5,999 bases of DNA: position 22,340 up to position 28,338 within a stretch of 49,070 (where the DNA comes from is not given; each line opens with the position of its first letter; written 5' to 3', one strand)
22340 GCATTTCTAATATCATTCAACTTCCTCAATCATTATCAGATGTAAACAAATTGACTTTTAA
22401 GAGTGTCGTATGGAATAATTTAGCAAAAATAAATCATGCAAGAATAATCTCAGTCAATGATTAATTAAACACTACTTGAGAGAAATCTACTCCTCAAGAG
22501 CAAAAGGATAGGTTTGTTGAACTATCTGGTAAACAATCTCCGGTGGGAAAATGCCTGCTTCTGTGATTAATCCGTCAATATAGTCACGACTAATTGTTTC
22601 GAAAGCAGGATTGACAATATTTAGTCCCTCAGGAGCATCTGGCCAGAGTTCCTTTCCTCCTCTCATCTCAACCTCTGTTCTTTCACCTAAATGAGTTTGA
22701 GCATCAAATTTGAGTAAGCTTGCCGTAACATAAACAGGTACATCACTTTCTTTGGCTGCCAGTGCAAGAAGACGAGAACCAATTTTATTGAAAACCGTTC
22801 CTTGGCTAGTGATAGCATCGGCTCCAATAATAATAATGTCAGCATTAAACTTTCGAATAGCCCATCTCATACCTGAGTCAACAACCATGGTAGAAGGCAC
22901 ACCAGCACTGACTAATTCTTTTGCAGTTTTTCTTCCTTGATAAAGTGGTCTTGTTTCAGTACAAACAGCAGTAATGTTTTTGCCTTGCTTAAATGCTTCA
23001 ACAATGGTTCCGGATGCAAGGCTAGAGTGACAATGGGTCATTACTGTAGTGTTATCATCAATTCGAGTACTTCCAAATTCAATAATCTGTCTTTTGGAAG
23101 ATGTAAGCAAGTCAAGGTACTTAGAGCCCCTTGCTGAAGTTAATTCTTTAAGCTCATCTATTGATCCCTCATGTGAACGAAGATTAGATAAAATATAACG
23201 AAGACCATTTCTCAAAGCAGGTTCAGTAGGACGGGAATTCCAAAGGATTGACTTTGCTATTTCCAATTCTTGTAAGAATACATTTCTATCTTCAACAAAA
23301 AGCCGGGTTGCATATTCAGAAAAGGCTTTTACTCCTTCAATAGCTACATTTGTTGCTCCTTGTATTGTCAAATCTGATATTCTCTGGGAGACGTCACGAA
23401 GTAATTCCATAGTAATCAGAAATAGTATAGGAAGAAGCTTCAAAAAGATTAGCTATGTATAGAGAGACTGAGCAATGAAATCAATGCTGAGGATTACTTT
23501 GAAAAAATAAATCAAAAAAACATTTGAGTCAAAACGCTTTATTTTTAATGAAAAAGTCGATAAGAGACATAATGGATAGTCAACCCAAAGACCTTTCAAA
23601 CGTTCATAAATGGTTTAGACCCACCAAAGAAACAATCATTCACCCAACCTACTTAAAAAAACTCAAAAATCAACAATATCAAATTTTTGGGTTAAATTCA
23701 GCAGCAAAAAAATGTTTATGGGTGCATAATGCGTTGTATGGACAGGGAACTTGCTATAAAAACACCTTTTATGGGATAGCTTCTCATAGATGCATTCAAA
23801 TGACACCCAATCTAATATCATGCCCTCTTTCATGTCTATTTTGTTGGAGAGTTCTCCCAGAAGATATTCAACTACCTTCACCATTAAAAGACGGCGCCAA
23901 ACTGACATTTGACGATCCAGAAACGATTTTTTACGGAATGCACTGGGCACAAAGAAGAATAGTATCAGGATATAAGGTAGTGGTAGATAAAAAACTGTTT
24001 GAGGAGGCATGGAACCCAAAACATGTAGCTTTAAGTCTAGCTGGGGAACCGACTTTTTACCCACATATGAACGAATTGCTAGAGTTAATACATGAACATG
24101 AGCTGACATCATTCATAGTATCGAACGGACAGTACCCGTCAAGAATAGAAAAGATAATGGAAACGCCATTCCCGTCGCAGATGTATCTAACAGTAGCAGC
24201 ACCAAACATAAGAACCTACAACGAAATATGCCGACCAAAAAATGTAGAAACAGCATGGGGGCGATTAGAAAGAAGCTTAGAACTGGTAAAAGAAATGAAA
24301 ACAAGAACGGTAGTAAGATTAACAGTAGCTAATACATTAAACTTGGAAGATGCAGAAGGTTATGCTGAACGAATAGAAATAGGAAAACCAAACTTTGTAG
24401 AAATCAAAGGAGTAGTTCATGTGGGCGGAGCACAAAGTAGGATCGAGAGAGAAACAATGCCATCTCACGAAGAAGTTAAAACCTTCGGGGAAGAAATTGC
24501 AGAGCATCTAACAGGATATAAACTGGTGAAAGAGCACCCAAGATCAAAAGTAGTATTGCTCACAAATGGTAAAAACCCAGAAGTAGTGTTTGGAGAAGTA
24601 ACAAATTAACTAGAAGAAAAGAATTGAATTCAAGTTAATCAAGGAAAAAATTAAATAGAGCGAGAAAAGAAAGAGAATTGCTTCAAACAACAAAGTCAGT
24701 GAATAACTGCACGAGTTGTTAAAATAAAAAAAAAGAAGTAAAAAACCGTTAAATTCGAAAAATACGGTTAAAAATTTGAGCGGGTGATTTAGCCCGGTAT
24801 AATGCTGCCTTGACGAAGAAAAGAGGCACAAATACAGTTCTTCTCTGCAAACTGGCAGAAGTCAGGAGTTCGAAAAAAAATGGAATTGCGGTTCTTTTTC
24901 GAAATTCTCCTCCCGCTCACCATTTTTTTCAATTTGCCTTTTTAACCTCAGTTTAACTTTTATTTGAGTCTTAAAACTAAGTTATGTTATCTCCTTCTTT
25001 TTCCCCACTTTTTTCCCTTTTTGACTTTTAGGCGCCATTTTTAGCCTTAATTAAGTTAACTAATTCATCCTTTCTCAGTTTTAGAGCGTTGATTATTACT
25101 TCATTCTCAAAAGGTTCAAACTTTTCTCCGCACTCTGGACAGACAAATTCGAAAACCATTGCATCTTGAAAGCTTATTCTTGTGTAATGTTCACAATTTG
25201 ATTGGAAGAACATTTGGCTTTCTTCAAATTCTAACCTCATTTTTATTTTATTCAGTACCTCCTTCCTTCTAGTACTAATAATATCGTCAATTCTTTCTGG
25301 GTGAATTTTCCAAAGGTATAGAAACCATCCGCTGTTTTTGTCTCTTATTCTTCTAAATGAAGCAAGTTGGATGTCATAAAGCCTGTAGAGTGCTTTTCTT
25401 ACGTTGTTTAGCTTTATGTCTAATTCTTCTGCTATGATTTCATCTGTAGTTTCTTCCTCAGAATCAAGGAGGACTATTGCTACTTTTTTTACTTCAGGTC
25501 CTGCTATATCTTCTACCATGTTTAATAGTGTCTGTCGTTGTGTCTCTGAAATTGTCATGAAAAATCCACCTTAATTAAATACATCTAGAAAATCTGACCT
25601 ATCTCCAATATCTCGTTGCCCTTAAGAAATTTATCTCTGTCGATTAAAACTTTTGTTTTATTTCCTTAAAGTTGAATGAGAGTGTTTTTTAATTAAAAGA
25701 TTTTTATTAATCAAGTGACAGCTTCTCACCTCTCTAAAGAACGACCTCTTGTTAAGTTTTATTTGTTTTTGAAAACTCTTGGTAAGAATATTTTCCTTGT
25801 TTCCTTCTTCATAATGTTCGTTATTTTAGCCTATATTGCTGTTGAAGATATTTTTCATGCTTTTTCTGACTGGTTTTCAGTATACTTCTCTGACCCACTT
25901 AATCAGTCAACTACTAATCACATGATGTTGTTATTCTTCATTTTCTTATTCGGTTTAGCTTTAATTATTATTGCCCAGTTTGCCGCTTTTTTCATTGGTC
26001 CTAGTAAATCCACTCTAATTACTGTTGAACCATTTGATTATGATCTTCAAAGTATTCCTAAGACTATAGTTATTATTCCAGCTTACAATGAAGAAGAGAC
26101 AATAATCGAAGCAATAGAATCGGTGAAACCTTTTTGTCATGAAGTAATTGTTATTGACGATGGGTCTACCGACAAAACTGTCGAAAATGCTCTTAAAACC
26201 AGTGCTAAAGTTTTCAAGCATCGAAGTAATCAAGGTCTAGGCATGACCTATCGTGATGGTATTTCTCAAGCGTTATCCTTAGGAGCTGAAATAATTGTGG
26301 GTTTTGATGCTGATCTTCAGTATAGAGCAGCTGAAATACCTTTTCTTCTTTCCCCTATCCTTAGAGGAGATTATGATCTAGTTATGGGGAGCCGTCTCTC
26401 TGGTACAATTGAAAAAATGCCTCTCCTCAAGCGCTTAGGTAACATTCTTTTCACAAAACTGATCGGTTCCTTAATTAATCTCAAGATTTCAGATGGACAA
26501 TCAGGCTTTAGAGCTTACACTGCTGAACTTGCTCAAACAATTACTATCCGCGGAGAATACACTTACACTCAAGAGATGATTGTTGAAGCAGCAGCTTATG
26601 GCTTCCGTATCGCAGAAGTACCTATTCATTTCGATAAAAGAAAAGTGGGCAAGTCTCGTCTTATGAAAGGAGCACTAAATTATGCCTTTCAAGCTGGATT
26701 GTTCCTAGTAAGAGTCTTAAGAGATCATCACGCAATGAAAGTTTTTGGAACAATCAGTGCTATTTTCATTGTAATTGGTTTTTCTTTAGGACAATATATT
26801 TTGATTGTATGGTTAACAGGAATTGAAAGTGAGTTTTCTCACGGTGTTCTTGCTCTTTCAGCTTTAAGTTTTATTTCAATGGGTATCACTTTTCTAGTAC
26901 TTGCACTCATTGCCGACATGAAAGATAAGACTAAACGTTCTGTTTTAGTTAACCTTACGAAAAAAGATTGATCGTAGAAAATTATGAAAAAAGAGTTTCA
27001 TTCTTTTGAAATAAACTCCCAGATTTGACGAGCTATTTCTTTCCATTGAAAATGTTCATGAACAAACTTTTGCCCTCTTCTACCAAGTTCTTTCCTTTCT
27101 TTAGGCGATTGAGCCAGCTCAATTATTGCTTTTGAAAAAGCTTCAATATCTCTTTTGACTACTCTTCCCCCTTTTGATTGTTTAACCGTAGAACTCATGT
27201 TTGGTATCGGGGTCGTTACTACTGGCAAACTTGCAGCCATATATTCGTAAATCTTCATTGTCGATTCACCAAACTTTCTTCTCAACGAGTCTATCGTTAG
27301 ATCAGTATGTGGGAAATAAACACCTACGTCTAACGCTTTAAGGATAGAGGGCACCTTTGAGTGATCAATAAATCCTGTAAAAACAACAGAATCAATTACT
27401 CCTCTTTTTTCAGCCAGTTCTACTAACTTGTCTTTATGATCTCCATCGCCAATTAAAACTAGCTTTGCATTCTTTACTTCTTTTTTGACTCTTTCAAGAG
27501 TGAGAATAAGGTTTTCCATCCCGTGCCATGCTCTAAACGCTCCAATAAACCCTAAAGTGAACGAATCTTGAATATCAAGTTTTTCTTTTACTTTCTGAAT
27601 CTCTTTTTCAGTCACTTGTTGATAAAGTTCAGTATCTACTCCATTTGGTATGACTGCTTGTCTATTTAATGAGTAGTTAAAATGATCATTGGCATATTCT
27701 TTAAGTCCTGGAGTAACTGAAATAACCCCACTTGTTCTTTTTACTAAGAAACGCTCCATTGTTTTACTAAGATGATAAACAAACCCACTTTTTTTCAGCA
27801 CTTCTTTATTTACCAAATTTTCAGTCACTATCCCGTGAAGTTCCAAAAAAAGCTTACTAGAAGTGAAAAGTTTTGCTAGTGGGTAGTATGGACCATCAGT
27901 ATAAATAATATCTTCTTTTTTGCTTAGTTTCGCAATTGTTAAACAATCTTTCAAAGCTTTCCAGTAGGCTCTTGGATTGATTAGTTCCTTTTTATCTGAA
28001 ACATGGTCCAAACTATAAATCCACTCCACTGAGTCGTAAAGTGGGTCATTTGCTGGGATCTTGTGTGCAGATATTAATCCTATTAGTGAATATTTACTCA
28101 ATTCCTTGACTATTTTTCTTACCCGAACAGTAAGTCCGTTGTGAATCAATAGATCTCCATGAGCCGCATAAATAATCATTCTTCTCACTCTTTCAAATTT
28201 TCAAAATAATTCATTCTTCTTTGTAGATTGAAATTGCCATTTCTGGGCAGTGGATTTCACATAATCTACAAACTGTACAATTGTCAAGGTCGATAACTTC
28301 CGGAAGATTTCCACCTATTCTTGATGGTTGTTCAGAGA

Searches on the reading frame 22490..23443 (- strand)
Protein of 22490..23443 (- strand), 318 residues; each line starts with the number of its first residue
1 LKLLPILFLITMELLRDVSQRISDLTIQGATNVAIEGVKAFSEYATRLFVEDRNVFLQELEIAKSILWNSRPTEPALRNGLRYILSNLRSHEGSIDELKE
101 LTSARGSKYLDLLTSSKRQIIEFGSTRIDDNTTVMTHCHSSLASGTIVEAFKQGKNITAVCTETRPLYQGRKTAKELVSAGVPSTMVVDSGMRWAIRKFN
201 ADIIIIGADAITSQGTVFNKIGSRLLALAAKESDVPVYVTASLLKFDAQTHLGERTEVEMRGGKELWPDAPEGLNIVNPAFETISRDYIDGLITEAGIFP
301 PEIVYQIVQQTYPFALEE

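Call 75: search_protein_families(library=pfam, proteins=[window:22490-23443:-], max_evalue=0.00001)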
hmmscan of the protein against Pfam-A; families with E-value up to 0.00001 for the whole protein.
window:22490-23443:- (318 aa): 1 family
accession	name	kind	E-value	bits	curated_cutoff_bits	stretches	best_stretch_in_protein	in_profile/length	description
PF01008.23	IF-2B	-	1.3e-67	228.4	22.4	1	27-301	2-280/280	Initiation factor 2 subunit family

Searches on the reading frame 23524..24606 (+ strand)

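Call 75: search_protein_families(library=pfam, proteins=[window:23524-24606:+], max_evalue=0.00001)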
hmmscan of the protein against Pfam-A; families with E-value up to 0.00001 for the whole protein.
window:23524-24606:+ (361 aa): 2 families
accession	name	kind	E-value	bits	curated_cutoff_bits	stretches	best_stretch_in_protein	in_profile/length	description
PF08608.17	Wyosine_form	-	8.7e-20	71.2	22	1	287-347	2-62/63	Wyosine base formation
PF04055.27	Radical_SAM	-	1.5e-09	38.7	29.5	1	100-283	7-165/166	Radical SAM superfamily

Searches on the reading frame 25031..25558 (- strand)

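Call 75: search_protein_families(library=pfam, proteins=[window:25031-25558:-], max_evalue=0.00001)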
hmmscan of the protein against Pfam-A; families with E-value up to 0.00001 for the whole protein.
window:25031-25558:- (176 aa): 1 family
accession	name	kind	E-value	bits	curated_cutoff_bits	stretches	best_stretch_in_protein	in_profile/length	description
PF02002.24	TFIIE_alpha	-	5.5e-22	78.1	22.9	1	14-113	6-104/105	TFIIE alpha subunit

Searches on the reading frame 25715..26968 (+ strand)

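Call 75: search_protein_families(library=pfam, proteins=[window:25715-26968:+], max_evalue=0.00001)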
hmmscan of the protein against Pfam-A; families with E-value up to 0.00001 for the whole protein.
window:25715-26968:+ (418 aa): 1 family
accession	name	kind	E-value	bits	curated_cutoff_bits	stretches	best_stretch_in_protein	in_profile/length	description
PF00535.33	Glycos_transf_2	-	1.9e-23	83.7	23.3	1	119-274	2-165/168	Glycosyl transferase family 2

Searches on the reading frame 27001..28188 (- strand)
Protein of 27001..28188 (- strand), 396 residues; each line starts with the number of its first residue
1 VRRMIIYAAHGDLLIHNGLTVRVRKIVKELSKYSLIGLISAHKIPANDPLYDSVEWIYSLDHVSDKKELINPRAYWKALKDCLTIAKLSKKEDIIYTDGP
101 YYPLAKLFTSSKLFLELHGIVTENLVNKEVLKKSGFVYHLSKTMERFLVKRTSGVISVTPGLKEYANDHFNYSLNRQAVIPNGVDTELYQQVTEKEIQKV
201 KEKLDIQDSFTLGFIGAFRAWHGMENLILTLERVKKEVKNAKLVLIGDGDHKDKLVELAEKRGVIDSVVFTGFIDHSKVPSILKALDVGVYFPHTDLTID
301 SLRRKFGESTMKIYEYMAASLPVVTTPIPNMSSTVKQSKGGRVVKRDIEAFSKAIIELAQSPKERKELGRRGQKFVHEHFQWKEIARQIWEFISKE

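Call 75: search_protein_families(library=pfam, proteins=[window:27001-28188:-], max_evalue=0.00001)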
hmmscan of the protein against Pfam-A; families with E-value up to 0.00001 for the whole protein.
window:27001-28188:- (396 aa): 4 families
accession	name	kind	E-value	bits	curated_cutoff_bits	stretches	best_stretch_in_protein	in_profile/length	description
PF00534.26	Glycos_transf_1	-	2.8e-27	95.8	26.4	1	199-374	4-171/172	Glycosyl transferases group 1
PF13692.12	Glyco_trans_1_4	-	1.2e-22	81.1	27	1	211-360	3-141/142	Glycosyl transferases group 1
PF13524.12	Glyco_trans_1_2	-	2.9e-11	43.9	25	1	231-389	6-142/144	Glycosyl transferase-like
PF13439.12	Glyco_transf_4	-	4.9e-08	33.6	28.5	1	60-187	46-169/170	Glycosyltransferase Family 4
